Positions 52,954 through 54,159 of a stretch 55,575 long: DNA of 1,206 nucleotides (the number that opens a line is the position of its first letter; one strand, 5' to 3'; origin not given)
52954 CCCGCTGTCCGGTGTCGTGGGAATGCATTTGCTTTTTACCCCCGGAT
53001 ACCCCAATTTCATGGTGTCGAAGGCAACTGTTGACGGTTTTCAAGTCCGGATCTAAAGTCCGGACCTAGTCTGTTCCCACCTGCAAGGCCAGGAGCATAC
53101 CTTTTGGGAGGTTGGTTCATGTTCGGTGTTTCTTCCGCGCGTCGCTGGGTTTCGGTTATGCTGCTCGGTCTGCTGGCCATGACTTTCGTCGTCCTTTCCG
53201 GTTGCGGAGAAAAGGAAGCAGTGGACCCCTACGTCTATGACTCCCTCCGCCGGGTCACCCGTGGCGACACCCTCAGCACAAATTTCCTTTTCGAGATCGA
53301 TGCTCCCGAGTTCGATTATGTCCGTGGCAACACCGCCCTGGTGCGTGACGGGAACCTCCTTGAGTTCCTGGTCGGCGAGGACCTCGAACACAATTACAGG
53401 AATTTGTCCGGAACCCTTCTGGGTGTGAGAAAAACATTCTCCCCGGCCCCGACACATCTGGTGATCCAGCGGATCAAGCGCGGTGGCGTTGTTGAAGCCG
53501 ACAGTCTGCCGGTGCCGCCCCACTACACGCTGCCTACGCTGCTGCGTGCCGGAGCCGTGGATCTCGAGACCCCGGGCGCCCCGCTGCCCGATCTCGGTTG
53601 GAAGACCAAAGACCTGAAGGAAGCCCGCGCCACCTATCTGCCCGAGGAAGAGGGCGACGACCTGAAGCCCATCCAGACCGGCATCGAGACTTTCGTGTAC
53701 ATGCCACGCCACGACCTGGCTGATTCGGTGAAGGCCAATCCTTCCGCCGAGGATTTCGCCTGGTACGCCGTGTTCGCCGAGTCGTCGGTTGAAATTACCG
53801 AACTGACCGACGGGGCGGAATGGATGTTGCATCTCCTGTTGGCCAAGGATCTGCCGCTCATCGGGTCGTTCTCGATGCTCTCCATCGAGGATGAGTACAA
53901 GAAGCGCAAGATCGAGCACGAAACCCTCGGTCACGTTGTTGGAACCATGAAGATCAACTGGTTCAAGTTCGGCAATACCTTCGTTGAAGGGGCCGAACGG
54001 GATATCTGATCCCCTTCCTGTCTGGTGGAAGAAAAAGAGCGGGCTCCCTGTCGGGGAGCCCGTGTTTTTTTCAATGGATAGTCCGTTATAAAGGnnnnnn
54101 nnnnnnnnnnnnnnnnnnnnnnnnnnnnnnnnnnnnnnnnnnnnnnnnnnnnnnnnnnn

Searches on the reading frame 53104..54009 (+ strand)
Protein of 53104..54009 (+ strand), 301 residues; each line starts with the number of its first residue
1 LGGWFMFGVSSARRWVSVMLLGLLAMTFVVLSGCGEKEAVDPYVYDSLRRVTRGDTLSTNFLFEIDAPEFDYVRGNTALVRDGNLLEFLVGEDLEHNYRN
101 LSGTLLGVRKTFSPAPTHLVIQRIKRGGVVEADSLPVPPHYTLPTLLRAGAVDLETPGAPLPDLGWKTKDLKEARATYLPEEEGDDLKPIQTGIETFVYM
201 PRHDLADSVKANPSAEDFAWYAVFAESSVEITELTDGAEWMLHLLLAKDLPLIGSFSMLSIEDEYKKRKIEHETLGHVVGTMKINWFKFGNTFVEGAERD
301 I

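Call 5: search_protein_families(library=pfam, proteins=[window:53104-54009:+], max_evalue=1)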
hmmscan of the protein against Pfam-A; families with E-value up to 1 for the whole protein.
window:53104-54009:+ (301 aa): 0 families

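Call 6: search_protein_families(library=ncbifam, proteins=[window:53104-54009:+], max_evalue=1)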
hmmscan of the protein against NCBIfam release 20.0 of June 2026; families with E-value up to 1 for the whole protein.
window:53104-54009:+ (301 aa): 2 families
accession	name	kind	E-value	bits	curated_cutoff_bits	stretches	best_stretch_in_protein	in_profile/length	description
NF058595.1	invert_tail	domain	0.019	15.3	37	1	5-35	42-73/113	lipo-invert putative C-terminal anchoring domain-containing protein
NF033894.1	Eex_IncN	subfamily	0.21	11.5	33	1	19-46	4-31/65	EexN family lipoprotein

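Call 63: search_protein_families(library=padloc, proteins=[window:53104-54009:+], max_evalue=0.1)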
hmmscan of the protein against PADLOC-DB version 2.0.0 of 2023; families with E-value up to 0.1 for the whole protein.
window:53104-54009:+ (301 aa): 0 families
